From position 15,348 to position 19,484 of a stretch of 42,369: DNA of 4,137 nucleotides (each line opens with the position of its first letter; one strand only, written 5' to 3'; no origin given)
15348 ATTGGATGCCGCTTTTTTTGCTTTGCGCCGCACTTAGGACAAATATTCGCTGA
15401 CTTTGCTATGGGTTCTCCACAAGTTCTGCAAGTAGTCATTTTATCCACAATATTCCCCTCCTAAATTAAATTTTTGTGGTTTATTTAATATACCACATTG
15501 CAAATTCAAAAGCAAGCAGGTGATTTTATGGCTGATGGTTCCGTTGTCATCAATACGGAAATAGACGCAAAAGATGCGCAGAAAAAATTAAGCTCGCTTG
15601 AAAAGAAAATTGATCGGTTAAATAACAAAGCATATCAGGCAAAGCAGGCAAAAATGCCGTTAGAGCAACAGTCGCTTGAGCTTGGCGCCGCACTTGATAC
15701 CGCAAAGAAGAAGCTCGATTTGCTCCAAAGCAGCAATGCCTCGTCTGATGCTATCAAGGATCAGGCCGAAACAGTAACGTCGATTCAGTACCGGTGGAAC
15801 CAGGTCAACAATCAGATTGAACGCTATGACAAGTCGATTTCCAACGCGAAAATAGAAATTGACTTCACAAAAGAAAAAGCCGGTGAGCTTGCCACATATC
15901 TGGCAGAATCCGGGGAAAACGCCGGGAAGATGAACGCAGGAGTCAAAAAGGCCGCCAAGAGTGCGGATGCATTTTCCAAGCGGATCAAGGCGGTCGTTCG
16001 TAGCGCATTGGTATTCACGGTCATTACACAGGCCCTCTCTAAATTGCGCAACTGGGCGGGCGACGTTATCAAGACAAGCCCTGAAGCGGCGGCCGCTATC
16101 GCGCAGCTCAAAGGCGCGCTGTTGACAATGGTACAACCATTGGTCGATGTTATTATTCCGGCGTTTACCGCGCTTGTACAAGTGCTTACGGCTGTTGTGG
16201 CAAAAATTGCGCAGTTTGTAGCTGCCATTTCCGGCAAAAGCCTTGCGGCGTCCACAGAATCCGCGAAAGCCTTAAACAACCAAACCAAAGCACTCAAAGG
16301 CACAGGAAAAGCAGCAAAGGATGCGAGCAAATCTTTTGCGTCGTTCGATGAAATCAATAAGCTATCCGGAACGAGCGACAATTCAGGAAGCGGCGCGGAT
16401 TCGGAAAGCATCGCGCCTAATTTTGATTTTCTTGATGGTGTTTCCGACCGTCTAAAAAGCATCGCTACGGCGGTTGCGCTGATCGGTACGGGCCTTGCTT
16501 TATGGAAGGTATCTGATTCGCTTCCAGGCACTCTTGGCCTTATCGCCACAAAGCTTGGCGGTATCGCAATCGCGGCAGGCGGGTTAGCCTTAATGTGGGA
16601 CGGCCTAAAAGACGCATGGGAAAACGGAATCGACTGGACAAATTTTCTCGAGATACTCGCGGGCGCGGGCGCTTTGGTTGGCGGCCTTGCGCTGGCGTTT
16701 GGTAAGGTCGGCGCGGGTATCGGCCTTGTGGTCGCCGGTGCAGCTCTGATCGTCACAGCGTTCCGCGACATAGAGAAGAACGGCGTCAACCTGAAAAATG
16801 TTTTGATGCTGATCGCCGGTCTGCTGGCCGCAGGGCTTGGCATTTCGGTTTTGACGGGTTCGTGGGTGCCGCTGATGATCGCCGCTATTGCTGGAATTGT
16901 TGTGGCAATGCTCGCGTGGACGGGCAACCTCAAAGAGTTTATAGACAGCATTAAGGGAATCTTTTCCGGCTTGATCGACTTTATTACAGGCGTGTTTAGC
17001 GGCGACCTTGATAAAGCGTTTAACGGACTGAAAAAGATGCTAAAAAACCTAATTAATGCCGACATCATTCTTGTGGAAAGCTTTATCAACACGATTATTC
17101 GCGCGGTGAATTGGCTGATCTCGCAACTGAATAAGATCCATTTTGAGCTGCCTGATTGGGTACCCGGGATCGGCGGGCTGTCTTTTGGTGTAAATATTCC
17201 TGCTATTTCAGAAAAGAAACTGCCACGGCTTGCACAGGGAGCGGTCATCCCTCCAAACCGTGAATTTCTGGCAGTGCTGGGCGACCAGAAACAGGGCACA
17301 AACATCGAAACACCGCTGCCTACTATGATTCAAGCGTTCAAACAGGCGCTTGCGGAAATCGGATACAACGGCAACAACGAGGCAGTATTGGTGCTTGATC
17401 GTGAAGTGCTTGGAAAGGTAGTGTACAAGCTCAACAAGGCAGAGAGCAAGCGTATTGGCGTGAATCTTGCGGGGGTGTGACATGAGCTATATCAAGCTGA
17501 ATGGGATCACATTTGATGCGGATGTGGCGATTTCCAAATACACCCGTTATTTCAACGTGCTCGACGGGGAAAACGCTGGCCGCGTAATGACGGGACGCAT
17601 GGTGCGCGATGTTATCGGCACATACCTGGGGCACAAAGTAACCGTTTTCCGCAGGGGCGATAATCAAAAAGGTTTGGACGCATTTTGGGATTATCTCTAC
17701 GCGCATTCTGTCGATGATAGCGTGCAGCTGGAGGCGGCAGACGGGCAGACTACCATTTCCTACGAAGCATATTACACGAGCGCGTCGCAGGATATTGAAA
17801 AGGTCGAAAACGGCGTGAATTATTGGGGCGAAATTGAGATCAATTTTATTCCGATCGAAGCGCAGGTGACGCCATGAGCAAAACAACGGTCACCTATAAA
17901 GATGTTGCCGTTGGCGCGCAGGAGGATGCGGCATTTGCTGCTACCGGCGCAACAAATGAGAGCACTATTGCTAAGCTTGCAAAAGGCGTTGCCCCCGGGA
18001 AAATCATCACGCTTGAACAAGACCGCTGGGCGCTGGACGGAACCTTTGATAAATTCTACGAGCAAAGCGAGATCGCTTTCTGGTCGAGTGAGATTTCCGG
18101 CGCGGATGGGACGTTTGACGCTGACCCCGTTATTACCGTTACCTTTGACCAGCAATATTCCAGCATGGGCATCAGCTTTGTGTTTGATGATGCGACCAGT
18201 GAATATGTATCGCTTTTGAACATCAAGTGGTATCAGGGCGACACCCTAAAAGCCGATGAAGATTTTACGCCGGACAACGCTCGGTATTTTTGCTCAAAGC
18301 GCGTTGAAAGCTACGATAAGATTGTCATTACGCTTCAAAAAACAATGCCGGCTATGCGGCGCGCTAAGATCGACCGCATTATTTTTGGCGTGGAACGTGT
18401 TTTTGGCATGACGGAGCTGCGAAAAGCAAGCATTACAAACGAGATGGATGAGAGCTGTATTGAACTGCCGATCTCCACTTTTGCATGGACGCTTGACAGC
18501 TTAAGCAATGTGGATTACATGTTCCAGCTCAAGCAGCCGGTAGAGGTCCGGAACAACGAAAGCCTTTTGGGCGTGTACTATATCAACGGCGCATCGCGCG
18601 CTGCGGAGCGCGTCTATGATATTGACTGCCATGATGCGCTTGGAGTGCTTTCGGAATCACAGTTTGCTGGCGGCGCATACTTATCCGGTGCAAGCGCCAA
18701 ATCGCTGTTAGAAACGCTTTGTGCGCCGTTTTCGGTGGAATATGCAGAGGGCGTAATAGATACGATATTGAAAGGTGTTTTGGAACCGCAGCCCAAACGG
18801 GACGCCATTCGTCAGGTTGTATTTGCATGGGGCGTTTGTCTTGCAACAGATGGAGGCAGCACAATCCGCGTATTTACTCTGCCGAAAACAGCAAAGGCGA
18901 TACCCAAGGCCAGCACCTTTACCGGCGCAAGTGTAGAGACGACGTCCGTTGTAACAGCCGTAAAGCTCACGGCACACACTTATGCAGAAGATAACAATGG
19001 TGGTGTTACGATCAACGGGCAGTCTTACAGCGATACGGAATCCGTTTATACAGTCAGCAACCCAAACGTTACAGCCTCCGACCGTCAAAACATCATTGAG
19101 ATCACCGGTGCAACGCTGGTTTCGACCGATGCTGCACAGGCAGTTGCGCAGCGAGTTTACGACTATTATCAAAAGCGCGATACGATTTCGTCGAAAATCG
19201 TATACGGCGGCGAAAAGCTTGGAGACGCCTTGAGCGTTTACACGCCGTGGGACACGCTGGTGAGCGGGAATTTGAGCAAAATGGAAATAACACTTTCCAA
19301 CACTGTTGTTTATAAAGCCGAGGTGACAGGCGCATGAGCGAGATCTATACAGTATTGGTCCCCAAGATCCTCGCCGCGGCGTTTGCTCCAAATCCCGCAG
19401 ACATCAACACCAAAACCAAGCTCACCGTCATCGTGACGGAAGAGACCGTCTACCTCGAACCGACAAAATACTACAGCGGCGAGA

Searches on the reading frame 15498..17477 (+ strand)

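Call 66: search_protein_families(library=phrogs, proteins=[window:15498-17477:+], max_evalue=1e-8)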
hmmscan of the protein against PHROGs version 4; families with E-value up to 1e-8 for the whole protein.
window:15498-17477:+ (660 aa): 3 families
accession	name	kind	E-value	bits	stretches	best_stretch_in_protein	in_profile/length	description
phrog_1535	-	tail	3.1e-51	175.6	2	143-327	306-534/1152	tail length tape measure protein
phrog_23464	-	unknown function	2.4e-11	44.1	1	481-655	356-531/539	-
phrog_58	-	tail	4.7e-10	39.5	1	9-551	168-696/1544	tail length tape measure protein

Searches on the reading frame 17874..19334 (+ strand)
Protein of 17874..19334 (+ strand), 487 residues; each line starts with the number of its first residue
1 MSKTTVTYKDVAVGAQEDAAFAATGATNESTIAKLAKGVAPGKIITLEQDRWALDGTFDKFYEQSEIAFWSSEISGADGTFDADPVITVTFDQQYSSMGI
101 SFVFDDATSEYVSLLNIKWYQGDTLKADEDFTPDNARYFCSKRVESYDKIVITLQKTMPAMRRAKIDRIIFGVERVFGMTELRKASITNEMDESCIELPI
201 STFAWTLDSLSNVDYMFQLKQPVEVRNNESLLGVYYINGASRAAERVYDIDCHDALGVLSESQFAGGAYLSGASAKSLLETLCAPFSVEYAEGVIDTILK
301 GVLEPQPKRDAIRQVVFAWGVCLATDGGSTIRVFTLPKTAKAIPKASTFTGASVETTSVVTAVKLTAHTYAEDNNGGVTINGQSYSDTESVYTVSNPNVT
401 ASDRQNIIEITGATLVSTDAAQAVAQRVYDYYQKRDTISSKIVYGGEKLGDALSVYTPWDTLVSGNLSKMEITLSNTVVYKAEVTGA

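Call 66: search_protein_families(library=phrogs, proteins=[window:17874-19334:+], max_evalue=1e-8)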
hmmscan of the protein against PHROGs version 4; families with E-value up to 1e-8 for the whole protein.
window:17874-19334:+ (487 aa): 3 families
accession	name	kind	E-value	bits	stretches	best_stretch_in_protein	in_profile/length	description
phrog_13879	-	unknown function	4.2e-94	316.8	1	1-479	18-537/571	-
phrog_32744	-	unknown function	8.3e-29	101.6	2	225-384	67-227/748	-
phrog_33267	-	unknown function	3.6e-17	62.5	1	15-347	14-371/923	-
